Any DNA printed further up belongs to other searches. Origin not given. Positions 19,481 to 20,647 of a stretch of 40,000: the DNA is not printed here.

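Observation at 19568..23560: NLR-like NACHT-HEAT STAND NTPase with an unassigned ~290-aa N-terminal module: candidate novel defence or cell-death sensor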

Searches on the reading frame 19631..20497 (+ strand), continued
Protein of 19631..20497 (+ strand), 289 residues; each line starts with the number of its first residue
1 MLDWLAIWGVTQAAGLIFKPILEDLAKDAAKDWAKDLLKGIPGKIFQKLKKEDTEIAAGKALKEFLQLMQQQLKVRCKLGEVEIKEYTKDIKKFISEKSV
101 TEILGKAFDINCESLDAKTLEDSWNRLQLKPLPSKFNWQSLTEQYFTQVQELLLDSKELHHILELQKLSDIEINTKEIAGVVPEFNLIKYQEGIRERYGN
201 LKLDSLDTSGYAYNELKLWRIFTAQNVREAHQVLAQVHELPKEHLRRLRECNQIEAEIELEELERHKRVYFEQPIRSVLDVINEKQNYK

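Call 27: search_solved_structures(query=A1, max_evalue=1)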
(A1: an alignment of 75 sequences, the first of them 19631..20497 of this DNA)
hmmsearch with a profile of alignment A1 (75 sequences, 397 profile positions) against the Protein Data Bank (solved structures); distinct sequences matched with E-value up to 1: 21.
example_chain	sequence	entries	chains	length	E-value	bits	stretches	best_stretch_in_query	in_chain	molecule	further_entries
5aj2_A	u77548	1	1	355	0.044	15.9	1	289-333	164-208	NLR FAMILY CARD DOMAIN-CONTAINING PROTEIN 4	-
3l9t_A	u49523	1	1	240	0.047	15.8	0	38-95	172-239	Putative uncharacterized protein smu.31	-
8ipt_C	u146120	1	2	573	0.048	15.8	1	262-315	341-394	ABC transporter, CydDC cysteine exporter (CydDC-E) family, permease/ATP-binding protein Cy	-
8ips_A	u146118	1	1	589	0.05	15.7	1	262-315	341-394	ABC transporter, CydDC cysteine exporter (CydDC-E) family, permease/ATP-binding protein Cy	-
7zds_C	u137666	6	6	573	0.064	15.4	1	262-315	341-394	ATP-binding/permease protein CydC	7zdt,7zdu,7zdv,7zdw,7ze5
7zd5_C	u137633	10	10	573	0.064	15.4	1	262-315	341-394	ATP-binding/permease protein CydC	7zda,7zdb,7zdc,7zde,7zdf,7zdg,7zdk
7zdr_C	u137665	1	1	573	0.064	15.4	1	262-315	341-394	ATP-binding/permease protein CydC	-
9tby_C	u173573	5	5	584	0.066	15.3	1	262-315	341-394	Glutathione/L-cysteine transport system ATP-binding/permease protein CydC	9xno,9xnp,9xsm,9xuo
6c2u_A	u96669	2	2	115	0.088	14.9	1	271-319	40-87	phosphate-loop protein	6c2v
8fvu_B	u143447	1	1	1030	0.097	14.8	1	289-348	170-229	NLR family CARD domain-containing protein 4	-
8fw2_A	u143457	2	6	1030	0.1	14.7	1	289-348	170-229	NLR family CARD domain-containing protein 4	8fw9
3jbl_K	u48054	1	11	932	0.17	13.9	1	289-333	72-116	NLR family CARD domain-containing protein 4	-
4kxf_K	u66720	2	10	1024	0.19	13.8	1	289-333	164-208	NLR family CARD domain-containing protein 4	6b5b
4b3g_A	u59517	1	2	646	0.46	12.5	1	286-384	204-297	DNA-BINDING PROTEIN SMUBP-2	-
5irm_A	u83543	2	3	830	0.47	12.5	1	287-316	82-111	Uncharacterized protein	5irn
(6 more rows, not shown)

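Call 38: search_protein_families(library=pfam, proteins=[L067:10001-10600:+, L057:10001-10600:+, L079:10001-10600:+], max_evalue=10)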
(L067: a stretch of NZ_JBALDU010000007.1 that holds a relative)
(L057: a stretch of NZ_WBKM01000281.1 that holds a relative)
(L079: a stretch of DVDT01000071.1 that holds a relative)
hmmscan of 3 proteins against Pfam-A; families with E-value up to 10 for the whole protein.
L067:10001-10600:+ (200 aa): 9 families
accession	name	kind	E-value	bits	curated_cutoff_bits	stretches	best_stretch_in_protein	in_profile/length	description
PF22734.1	NNH2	-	2.1e-59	200.7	27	1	25-200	1-173/181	NACHT N-terminal Helical domain 2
PF14133.12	DUF4300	-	0.0065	16.6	27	1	67-143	12-88/252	Domain of unknown function (DUF4300)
PF08124.17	Lyase_8_N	-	0.0083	15.7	24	1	54-101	114-156/323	Polysaccharide lyase family 8, N terminal alpha-helical domain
PF25432.1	FF_PRPF40A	-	0.052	13.8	27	1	45-84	9-48/60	PRPF40A-like, FF domain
PF18075.7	FtsX_ECD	-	0.13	13.3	23.5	1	120-161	53-95/96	FtsX extracellular domain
PF10523.15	BEN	-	0.14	12.8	23.2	1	97-141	19-63/76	BEN domain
PF00416.27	Ribosomal_S13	-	0.19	12.6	31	1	69-111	37-77/128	Ribosomal protein S13/S18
PF07361.16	Cytochrom_B562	-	0.39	11.8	30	1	141-176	53-88/102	Cytochrome b562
PF21728.3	PADR1_N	-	8.2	7.4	25.7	1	148-183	7-43/60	PADR1, N-terminal helical domain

L057:10001-10600:+ (200 aa): 5 families
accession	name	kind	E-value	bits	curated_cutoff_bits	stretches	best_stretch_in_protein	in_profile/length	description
PF22734.1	NNH2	-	2.1e-63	213.7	27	1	25-200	1-174/181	NACHT N-terminal Helical domain 2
PF08124.17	Lyase_8_N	-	0.0063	16.1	24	1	54-98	114-153/323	Polysaccharide lyase family 8, N terminal alpha-helical domain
PF08312.17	cwf21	-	0.86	10.1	23.2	1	69-85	16-32/44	cwf21 domain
PF07361.16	Cytochrom_B562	-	1.1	10.4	30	1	140-178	53-91/102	Cytochrome b562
PF21698.3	Spo16_C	-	1.8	8.8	27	1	147-170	7-29/43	Spo16 protein, C-terminal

L079:10001-10600:+ (200 aa): 10 families
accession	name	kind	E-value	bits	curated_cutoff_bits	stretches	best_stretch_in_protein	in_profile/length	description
PF22734.1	NNH2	-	1.5e-59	201.1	27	1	25-200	1-173/181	NACHT N-terminal Helical domain 2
PF14133.12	DUF4300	-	0.0014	18.8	27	1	67-130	12-78/252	Domain of unknown function (DUF4300)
PF17514.7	DUF5442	-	0.0032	18.1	27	2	76-125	30-81/107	Family of unknown function (DUF5442)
PF08124.17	Lyase_8_N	-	0.013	15.1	24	1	54-99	114-154/323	Polysaccharide lyase family 8, N terminal alpha-helical domain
PF20404.3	DUF6694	-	0.019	15.8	24.3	1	76-122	38-85/102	Family of unknown function (DUF6694)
PF06068.19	TIP49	-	0.068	12.8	23.8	1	45-120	220-292/347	TIP49 P-loop domain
PF13327.11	T3SS_LEE_assoc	-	0.11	12.9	25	1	83-113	94-124/162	Type III secretion system subunit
PF15005.11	IZUMO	-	0.4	11.7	25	1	42-97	49-103/143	Izumo sperm-egg fusion, Ig domain-associated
PF03717.20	PBP_dimer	-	0.77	10.6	24.4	1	105-190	31-109/180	Penicillin-binding Protein dimerisation domain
PF17410.7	Stevor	-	3.3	7.6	25.4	1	157-177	34-54/275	Subtelomeric Variable Open Reading frame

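Call 63: fold_search(model_id=the predicted structure, library=viral)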
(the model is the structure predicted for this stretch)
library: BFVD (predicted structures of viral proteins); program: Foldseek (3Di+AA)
matches with E <= 10: 102; with E <= 0.001: 0
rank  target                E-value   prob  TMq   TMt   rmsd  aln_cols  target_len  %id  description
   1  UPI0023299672         5.0e-01  0.08  0.14  0.06  20.4       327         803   12  (no name look-up for this kind of identifier)
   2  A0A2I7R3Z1            8.1e-01  0.07  0.15  0.13  19.6       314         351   13  (no name in the UniProt tables at hand)
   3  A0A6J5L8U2            1.0e+00  0.06  0.13  0.13  23.1       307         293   12  Uncharacterized protein [uncultured Caudovirales phage]
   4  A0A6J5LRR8            1.0e+00  0.04  0.11  0.09  21.9       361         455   14  Caudovirus, tape measure, N-terminal [uncultured Caudovirales phage]
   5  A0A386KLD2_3          1.2e+00  0.04  0.11  0.04  27.3       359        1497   12  Uncharacterized protein [Microbacterium phage Burro]
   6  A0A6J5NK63            1.2e+00  0.07  0.13  0.15  22.0       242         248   14  Uncharacterized protein [uncultured Caudovirales phage]
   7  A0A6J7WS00            1.3e+00  0.03  0.12  0.06  19.4       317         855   11  Uncharacterized protein [uncultured Caudovirales phage]
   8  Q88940                1.6e+00  0.07  0.16  0.15  23.3       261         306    9  ORF-B protein [Walleye dermal sarcoma virus]
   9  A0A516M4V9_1          1.6e+00  0.06  0.10  0.04  17.9       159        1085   17  (no name in the UniProt tables at hand)
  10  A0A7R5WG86            1.9e+00  0.05  0.16  0.08  22.5       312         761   15  RNA polymerase-associated transcription-specificity factor RAP94 [Diachasmimorpha longicaudata entomopoxvirus]
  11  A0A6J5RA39            2.1e+00  0.08  0.19  0.22  18.1       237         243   13  Uncharacterized protein [uncultured Caudovirales phage]
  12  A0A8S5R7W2            2.4e+00  0.06  0.13  0.19  13.5       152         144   12  Minor tail protein [virus sp. ct1Uu26]
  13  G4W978                2.5e+00  0.06  0.12  0.17  20.6       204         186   13  Uncharacterized protein [Tetrasphaera phage TJE1]
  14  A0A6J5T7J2            2.5e+00  0.04  0.14  0.08  18.2       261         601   13  Uncharacterized protein (Fragment) [uncultured Caudovirales phage]
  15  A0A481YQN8            2.6e+00  0.04  0.13  0.09  20.0       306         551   15  HD domain protein [Pithovirus LCDPAC01]
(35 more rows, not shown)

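Call 73: search_protein_families(library=pfam, proteins=[P0012], max_evalue=0.0001)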
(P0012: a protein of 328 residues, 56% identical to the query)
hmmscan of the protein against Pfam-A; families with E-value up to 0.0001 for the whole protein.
P0012 (328 aa): 4 families
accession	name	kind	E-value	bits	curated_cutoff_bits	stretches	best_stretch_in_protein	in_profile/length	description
PF22734.1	NNH2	-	1.7e-64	217.3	27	1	25-207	1-181/181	NACHT N-terminal Helical domain 2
PF01580.24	FtsK_SpoIIIE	-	1.8e-05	24.7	24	1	281-317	32-69/221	FtsK/SpoIIIE family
PF05729.18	NACHT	-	2.9e-05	24.4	26.7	1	290-320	3-33/167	NACHT domain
PF20720.3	nSTAND3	-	7.9e-05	22.8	27.2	0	285-313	15-43/155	Novel STAND NTPase 3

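Call 75: find_encoding_contigs(protein=P0017, flank=6000, max_places=3)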
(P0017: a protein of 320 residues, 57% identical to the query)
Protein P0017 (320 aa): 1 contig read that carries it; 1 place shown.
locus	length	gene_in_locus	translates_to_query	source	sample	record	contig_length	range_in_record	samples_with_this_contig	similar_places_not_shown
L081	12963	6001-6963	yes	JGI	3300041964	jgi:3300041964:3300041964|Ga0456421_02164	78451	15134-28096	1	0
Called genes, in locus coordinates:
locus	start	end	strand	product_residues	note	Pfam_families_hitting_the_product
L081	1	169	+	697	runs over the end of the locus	PF02897:Peptidase_S9_N, PF00326:Peptidase_S9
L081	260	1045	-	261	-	PF06724:DUF1206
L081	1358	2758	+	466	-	PF00515:TPR_1, PF13432:TPR_16, PF13414:TPR_11, PF14559:TPR_19, PF13432:TPR_16, PF00515:TPR_1, PF13432:TPR_16, PF00515:TPR_1, +29 more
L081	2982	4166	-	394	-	PF00346:Complex1_49kDa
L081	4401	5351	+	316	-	PF01795:Methyltransf_5, PF13649:Methyltransf_25 (faint)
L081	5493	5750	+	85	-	-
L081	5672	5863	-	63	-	-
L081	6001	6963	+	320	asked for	PF22734:NNH2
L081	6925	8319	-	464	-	PF14706:Tnp_DNA_bind, PF01609:DDE_Tnp_1 (weak), PF02281:Dimer_Tnp_Tn5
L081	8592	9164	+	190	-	-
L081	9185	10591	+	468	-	PF02985:HEAT (faint), PF13646:HEAT_2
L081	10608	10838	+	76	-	-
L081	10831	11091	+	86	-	PF05016:ParE_toxin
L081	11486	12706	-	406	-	PF16339:DUF4969 (faint), PF13449:Phytase-like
